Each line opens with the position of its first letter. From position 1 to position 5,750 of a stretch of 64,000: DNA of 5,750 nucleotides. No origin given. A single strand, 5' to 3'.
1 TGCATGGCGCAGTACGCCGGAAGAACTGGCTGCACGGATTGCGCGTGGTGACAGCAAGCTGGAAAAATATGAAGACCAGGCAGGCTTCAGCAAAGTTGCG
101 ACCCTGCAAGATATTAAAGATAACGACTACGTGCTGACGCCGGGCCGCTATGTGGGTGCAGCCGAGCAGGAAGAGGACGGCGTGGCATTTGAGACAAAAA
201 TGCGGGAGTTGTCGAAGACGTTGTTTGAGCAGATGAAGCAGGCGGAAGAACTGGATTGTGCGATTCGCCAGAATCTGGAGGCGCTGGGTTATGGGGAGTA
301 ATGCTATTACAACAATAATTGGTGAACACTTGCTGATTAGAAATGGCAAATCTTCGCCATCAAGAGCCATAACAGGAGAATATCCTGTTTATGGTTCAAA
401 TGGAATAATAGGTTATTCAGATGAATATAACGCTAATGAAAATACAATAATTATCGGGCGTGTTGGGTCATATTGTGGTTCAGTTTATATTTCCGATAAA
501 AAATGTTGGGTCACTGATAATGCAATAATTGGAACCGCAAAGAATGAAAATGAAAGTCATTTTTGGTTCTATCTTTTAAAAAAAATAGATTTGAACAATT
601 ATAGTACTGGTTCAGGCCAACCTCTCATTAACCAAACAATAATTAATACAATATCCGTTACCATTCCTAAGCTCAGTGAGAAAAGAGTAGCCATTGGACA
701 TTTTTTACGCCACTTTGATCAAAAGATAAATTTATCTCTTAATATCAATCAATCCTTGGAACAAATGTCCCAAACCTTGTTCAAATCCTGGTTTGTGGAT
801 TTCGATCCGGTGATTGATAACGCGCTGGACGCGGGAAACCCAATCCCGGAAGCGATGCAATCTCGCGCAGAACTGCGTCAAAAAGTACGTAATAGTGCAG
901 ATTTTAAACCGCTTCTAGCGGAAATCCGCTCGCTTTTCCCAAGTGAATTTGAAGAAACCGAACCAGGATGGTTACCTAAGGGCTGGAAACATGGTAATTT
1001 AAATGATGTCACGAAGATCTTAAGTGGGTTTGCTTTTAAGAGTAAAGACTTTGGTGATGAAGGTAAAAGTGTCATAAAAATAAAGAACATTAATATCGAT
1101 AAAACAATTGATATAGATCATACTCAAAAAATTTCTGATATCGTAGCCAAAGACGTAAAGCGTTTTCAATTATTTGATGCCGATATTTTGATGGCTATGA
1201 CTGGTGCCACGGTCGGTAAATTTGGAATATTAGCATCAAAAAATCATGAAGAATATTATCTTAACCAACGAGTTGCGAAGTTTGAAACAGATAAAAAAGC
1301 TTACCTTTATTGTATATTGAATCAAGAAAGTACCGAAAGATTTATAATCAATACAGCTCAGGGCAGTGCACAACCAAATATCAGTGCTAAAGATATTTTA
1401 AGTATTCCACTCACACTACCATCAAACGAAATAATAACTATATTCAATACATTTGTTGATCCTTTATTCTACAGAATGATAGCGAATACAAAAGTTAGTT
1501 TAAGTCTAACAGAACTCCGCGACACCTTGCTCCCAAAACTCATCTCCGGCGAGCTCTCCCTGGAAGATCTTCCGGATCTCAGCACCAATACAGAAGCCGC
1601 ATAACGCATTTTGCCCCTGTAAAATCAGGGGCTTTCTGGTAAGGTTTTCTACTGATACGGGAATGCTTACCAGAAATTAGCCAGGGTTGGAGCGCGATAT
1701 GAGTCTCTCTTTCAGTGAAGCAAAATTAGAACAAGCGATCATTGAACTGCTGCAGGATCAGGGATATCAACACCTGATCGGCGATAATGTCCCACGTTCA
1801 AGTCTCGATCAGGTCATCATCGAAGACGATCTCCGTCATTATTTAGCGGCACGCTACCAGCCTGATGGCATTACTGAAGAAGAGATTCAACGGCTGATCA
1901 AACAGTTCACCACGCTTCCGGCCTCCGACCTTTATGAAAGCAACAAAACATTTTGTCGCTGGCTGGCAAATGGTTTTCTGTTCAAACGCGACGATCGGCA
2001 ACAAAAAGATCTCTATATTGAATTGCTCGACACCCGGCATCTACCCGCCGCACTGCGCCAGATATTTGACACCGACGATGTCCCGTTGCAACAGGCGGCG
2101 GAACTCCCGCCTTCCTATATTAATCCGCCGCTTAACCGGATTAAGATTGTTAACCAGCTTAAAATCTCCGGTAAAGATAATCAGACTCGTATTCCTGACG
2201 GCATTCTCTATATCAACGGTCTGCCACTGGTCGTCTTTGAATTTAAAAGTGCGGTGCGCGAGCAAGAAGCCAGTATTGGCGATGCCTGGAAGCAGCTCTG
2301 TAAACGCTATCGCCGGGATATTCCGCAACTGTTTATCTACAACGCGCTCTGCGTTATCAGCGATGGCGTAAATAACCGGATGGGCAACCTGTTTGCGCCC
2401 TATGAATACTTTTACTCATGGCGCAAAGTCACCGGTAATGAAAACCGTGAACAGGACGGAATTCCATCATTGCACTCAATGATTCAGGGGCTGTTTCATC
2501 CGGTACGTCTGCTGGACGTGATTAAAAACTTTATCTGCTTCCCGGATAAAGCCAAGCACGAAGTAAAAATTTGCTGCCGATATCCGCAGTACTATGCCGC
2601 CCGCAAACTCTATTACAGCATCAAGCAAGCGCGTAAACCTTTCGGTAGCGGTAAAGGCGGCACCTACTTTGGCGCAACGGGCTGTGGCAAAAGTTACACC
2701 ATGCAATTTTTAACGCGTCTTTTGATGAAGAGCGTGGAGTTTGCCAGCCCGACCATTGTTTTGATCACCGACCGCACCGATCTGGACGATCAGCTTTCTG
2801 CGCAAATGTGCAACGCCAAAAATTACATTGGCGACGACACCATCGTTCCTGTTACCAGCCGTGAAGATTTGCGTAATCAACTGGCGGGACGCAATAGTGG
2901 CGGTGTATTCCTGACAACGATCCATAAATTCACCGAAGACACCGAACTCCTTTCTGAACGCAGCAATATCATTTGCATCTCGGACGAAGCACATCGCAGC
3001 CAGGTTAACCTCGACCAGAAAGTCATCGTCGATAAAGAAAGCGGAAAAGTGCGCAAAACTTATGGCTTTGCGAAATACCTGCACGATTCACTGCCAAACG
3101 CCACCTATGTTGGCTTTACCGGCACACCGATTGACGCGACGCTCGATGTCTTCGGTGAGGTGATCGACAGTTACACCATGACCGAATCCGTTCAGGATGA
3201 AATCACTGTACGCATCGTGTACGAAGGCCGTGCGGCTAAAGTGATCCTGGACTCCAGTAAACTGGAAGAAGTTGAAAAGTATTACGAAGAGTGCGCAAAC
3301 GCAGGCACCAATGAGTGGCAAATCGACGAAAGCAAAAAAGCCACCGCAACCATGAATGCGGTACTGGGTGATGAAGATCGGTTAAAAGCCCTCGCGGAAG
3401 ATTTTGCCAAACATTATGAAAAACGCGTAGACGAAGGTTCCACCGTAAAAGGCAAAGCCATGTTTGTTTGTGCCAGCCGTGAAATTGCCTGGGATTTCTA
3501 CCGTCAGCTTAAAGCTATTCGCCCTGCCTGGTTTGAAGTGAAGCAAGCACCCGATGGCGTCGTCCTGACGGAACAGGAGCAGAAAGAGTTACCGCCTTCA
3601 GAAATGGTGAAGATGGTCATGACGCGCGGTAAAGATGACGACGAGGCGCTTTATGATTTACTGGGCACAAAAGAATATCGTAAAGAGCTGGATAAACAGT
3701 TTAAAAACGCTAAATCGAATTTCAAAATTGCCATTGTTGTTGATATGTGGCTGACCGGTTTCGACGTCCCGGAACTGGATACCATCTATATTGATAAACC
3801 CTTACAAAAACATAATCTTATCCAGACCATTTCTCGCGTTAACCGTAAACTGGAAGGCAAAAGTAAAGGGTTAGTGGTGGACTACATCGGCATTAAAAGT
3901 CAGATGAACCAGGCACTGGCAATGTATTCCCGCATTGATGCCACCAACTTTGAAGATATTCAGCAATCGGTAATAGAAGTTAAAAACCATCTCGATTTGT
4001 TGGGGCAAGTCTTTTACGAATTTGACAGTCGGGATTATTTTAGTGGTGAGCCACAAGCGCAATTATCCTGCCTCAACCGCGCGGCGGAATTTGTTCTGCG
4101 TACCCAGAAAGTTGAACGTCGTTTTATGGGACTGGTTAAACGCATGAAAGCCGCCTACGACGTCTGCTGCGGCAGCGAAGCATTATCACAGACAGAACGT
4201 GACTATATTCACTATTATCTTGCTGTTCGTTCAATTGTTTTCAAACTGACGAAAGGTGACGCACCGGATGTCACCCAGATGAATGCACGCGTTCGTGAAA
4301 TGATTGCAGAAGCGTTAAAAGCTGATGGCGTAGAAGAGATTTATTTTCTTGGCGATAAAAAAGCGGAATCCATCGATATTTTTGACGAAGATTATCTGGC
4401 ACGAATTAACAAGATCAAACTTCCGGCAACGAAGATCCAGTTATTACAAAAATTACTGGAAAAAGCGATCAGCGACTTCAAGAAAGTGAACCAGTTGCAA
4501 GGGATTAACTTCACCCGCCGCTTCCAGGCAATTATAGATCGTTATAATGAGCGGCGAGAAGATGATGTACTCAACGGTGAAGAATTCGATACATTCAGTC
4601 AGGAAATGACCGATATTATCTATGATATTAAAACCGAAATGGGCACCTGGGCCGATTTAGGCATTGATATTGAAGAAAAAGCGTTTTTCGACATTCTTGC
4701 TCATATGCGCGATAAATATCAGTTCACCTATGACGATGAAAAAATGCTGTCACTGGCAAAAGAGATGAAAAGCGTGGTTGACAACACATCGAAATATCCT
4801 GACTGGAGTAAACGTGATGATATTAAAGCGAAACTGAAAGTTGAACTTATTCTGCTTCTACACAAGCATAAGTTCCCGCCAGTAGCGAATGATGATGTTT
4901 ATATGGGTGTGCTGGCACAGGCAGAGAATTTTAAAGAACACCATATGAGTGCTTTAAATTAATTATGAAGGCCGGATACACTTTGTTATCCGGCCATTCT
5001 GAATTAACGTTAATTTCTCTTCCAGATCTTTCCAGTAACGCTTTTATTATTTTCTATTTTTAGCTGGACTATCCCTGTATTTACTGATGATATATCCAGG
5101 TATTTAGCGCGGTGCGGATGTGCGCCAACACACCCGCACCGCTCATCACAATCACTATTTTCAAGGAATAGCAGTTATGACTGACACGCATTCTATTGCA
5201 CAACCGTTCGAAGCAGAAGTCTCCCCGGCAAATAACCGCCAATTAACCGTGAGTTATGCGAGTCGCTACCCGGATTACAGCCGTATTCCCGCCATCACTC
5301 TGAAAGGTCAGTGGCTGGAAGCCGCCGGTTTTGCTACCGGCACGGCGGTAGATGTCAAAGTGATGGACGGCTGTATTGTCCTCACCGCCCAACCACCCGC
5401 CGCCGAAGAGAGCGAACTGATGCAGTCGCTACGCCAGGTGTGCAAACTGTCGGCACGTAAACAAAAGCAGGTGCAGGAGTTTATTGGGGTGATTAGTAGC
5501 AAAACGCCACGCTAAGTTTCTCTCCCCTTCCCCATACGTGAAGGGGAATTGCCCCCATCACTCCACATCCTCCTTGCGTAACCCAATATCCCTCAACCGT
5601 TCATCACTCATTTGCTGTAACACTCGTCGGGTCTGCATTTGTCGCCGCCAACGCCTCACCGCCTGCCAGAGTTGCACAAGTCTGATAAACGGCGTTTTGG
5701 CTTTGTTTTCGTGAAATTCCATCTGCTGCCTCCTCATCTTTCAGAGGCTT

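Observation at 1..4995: Type I R-M system with hsdM-hsdS-hsdR gene order in the immigration-control region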

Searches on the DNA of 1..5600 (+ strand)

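Call 3: search_dna_similar(query=window:1-5600:+, collection=ecoli_genomes, mode=near, max_rows=30)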
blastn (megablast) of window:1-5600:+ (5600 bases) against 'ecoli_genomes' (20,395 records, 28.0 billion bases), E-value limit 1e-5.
Records with a match: 2967; places in all: 3071; records where one place covers at least 80% of the query: 777.
Genomes with a match: 2967 of 5426; with a place that covers at least 80% of the query: 777. Places per genome that has any: lowest 1, median 1, highest 3. On chromosomes: 3069 places; on plasmids: 2.
Best place of each record, by identity: >=99% 10; 95-99% 1971; 90-95% 969; 80-90% 17.
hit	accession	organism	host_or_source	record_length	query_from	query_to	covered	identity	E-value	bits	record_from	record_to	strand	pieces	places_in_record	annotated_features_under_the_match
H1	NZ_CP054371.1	Escherichia coli strain SCU-316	Homo sapiens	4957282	1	5600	100%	100.0%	0e+0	10331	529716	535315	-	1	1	type I restriction endonuclease subunit R | restriction endonuclease subunit S | symE: endoribonuclease SymE | type I restriction-modification system subunit M | yjiS: DUF1127 domain-containing protein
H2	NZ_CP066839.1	Escherichia coli strain Ec-RL2-1X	Gallus gallus domesticus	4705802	1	5600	100%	100.0%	0e+0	10331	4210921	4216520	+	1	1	type I restriction endonuclease subunit R | restriction endonuclease subunit S | symE: endoribonuclease SymE | type I restriction-modification system subunit M | yjiS: DUF1127 domain-containing protein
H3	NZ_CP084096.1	Escherichia coli O78 strain 3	Homo sapiens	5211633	1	5600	100%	100.0%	0e+0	10331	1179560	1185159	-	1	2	type I restriction endonuclease subunit R | restriction endonuclease subunit S | symE: endoribonuclease SymE | type I restriction-modification system subunit M | yjiS: DUF1127 domain-containing protein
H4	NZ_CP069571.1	Escherichia coli strain FDAARGOS_1250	Homo sapiens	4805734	1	5600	100%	100.0%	0e+0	10331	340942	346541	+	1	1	type I restriction endonuclease subunit R | restriction endonuclease subunit S | symE: endoribonuclease SymE | type I restriction-modification system subunit M | yjiS: DUF1127 domain-containing protein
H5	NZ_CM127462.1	Escherichia coli strain G5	seawater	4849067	1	5600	100%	100.0%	0e+0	10331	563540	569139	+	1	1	type I restriction endonuclease subunit R | restriction endonuclease subunit S | symE: endoribonuclease SymE | type I restriction-modification system subunit M | yjiS: DUF1127 domain-containing protein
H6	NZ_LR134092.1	Escherichia coli strain NCTC10444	Calf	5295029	1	5600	100%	100.0%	0e+0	10331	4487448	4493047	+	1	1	type I restriction endonuclease subunit R | restriction endonuclease subunit S | symE: endoribonuclease SymE | type I restriction-modification system subunit M | yjiS: DUF1127 domain-containing protein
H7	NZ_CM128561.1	Escherichia coli strain 3908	turkey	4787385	1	5600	100%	99.9%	0e+0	10325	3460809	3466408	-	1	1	type I restriction endonuclease subunit R | restriction endonuclease subunit S | symE: endoribonuclease SymE | type I restriction-modification system subunit M | yjiS: DUF1127 domain-containing protein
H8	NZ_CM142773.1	Escherichia coli strain GPEC1446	chicken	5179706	1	5600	100%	99.9%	0e+0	10325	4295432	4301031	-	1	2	type I restriction endonuclease subunit R | restriction endonuclease subunit S | symE: endoribonuclease SymE | type I restriction-modification system subunit M | yjiS: DUF1127 domain-containing protein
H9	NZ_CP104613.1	Escherichia coli strain AHM8C212RI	chicken feces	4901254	1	5600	83%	97.5%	0e+0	7984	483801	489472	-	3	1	type I restriction endonuclease subunit R | restriction endonuclease subunit S | symE: endoribonuclease SymE | type I restriction-modification system subunit M | yjiS: DUF1127 domain-containing protein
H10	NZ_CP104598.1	Escherichia coli strain AHM8C160RI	chicken feces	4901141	1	5600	83%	97.5%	0e+0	7984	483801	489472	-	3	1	type I restriction endonuclease subunit R | restriction endonuclease subunit S | symE: endoribonuclease SymE | type I restriction-modification system subunit M | yjiS: DUF1127 domain-containing protein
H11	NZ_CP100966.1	Escherichia coli strain ET350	Hoplobatrachus rugulosus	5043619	1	5599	83%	97.9%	0e+0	8018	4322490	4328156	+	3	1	type I restriction endonuclease subunit R | restriction endonuclease subunit S | symE: endoribonuclease SymE | class I SAM-dependent DNA methyltransferase | yjiS: DUF1127 domain-containing protein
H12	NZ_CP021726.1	Escherichia coli strain Combat11I9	Homo sapiens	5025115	1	5599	83%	97.9%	0e+0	8018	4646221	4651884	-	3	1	type I restriction endonuclease subunit R | restriction endonuclease subunit S | symE: endoribonuclease SymE | type I restriction-modification system subunit M | DUF1127 domain-containing protein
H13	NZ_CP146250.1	Escherichia coli strain L26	chicken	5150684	1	5599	83%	97.9%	0e+0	8018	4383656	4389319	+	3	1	type I restriction endonuclease subunit R | restriction endonuclease subunit S | symE: endoribonuclease SymE | type I restriction-modification system subunit M | DUF1127 domain-containing protein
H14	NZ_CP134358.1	Escherichia coli strain TUM13936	Homo sapiens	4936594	1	5600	83%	97.7%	0e+0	7970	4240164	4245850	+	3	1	type I restriction endonuclease subunit R | restriction endonuclease subunit S | symE: endoribonuclease SymE | type I restriction-modification system subunit M | yjiS: DUF1127 domain-containing protein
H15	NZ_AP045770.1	Escherichia coli strain 23CRST011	Homo sapiens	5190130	1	5599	83%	97.9%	0e+0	8013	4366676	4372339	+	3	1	type I restriction endonuclease subunit R | restriction endonuclease subunit S | symE: endoribonuclease SymE | type I restriction-modification system subunit M | YjiS-like domain-containing protein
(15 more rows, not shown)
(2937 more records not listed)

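Call 5: get_annotated_region(hit=H2, flank=9000)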
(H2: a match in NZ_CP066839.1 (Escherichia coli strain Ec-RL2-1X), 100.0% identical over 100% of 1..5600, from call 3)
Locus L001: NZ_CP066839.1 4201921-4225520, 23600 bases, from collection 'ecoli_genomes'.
description: Escherichia coli strain Ec-RL2-1X chromosome, complete genome
organism: Escherichia coli strain Ec-RL2-1X (NCBI taxid 562)
replicon: chromosome; assembly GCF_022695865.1
host: Gallus gallus domesticus; source: cecum of Ec-RL2-1X 2-week old broiler chicken on used pine shavings infected with Salmonella enterica serovar ...; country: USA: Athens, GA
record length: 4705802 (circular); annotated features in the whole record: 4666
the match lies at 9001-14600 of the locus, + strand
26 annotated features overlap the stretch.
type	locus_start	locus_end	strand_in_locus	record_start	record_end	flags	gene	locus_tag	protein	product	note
CDS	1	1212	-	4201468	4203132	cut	tsr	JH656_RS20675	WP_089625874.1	methyl-accepting chemotaxis protein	-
CDS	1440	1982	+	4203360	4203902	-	-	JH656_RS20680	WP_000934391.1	hypothetical protein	-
CDS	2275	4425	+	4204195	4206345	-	btsT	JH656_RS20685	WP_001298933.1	pyruvate/proton symporter BtsT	-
CDS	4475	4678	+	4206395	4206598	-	yjiX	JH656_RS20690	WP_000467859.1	YbdD/YjiX family protein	-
CDS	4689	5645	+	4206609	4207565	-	yjiA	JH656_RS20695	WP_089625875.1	GTPase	-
CDS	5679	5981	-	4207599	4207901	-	-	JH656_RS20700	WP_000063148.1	BrnA antitoxin family protein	-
CDS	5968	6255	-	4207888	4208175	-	-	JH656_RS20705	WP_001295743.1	BrnT family toxin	-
CDS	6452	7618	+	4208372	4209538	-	-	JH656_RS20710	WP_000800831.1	restriction endonuclease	-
CDS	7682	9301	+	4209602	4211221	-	-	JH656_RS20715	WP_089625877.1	type I restriction-modification system subunit M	-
CDS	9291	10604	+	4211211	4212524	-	-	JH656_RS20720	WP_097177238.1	restriction endonuclease subunit S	-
CDS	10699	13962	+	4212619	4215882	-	-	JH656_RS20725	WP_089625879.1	type I restriction endonuclease subunit R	-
CDS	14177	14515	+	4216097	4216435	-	symE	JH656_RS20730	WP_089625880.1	endoribonuclease SymE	-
CDS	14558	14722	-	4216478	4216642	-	yjiS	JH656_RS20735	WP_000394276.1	DUF1127 domain-containing protein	-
CDS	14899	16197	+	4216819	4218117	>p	yjiR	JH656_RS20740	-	PLP-dependent aminotransferase family protein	incomplete; partial in the middle of a contig; missing C-terminus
CDS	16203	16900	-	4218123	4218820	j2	-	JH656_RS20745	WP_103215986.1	IS1-like element IS1A family transposase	programmed frameshift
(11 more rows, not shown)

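Call 62: build_rna_model(alignment_id=A2, structure=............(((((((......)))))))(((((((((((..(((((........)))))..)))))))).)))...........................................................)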
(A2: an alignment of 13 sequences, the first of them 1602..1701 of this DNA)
Model R1 built from alignment A2 (13 sequences, 136 columns); structure: as given.
model positions 101; base pairs 23; branch points 1; effective number of sequences 2.71; information 0.59 bits per position. Calibrated on 0.2 Mb of random sequence (short: E-values are rough).
structure used (alignment columns):
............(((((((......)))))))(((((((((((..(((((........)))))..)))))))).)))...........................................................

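Call 64: search_with_rna_model(model_id=R1, sources=[window, L004, L005, L006, L007, L008, L009, L011, L012, L013, L014, L015, L016, L017, L018, L019, L020, L021, L022, L023, L024, L025, L026, L027, L028, L029, L030, L031, L032, L033, L034, L035, L036, L037, L038, L039, L040, L041, L042, L043, L044, L045, L046, L047, L048, L049, L050, L051, L052, L053, L054, L055, L056, L057, L058, L059, L060, L090, L091, L092, L093], max_evalue=1, make_alignment=true)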
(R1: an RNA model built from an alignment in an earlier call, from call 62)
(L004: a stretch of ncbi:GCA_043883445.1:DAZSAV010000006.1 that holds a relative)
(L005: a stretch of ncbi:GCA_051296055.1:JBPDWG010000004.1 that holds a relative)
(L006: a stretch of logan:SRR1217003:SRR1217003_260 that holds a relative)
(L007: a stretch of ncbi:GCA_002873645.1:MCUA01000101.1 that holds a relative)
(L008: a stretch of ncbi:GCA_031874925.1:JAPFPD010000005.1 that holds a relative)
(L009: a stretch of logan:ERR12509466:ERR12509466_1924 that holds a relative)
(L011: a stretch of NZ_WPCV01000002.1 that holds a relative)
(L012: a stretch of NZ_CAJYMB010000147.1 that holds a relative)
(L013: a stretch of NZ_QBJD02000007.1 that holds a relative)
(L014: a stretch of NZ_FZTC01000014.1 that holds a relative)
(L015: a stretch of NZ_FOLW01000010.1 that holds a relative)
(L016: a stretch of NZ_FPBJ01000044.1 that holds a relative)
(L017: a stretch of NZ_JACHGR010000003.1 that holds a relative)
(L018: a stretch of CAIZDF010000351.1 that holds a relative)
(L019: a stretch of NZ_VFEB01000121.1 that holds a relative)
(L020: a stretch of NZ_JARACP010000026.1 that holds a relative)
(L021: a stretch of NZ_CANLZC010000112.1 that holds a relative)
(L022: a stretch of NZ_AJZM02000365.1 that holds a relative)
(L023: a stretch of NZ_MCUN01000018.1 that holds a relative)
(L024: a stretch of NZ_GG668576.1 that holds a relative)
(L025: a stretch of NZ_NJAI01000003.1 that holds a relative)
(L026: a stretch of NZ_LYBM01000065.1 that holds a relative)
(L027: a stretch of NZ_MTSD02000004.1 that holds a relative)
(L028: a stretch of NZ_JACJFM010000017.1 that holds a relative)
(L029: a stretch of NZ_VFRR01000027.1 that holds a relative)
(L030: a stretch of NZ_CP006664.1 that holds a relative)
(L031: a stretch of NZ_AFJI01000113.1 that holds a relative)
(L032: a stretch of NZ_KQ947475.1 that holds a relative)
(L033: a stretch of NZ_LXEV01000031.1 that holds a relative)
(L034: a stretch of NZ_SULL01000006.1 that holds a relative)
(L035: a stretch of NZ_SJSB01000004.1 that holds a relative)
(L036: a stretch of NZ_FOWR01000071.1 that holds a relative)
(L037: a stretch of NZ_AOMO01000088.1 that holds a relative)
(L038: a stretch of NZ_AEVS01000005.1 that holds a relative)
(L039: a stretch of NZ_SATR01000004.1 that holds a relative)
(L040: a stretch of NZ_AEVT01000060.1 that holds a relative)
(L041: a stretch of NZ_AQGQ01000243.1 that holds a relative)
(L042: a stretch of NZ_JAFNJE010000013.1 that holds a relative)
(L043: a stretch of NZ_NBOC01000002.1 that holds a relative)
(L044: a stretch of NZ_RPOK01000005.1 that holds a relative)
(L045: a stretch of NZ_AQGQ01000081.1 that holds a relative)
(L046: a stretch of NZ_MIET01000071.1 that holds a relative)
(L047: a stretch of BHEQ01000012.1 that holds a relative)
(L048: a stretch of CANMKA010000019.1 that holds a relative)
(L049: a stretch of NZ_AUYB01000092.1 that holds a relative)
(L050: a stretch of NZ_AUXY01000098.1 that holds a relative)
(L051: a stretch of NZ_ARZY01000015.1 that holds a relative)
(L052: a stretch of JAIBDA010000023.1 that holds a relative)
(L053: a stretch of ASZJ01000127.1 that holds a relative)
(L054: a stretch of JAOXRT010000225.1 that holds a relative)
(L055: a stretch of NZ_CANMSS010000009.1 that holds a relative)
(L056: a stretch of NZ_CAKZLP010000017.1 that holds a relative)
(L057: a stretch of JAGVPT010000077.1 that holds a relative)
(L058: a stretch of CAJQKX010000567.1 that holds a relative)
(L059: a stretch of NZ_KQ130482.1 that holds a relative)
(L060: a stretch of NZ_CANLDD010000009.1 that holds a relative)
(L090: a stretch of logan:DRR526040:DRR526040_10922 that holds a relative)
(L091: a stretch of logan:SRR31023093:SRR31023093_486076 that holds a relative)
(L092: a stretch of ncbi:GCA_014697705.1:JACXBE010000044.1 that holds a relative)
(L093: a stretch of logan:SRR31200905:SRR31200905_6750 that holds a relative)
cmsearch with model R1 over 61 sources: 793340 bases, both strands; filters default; matches with E-value up to 1: 22.
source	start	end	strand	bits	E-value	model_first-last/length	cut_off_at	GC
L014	4903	5003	+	111.7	5.2e-27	1-101/101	no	0.47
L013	4904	5003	+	108.6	3.8e-26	1-101/101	no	0.49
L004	6904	7003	+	108.6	3.8e-26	1-101/101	no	0.47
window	1602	1701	+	105.1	3.4e-25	1-101/101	no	0.46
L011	4905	5003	+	104.5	5e-25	1-101/101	no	0.46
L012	4904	5003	+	100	9e-24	1-101/101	no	0.51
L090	3903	4003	+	96.9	6.4e-23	1-101/101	no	0.48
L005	4904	5003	+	95.6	1.4e-22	1-101/101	no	0.46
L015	4887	4982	+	82.1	7.6e-19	1-101/101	no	0.43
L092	3873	3969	+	64.8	4.4e-14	1-101/101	no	0.3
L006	4878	4973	+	62.3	2.1e-13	1-101/101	no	0.43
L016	4876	4969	+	59.5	1.3e-12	1-101/101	no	0.3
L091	3887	3982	+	56.1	1.1e-11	1-101/101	no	0.45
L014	4908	5001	-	30.6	0.00012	1-101/101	no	0.48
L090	3933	3977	-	29.6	0.00022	32-76/101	no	0.33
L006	4882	5008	-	27.1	0.0011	1-101/101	no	0.43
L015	4890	4976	-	21.6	0.036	1-101/101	no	0.45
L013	4909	5001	-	21.1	0.049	1-101/101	no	0.49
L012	4935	4976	-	20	0.098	33-75/101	no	0.36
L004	6935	6976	-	19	0.18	33-75/101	no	0.38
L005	4935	4977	-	18.2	0.3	33-75/101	no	0.35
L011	4910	5001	-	16.8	0.74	1-101/101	no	0.47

Alignment A4: 22 matches aligned to the model, 146 columns, each read 5' to 3' on its own strand. Consensus structure (alignment columns), stored with it:
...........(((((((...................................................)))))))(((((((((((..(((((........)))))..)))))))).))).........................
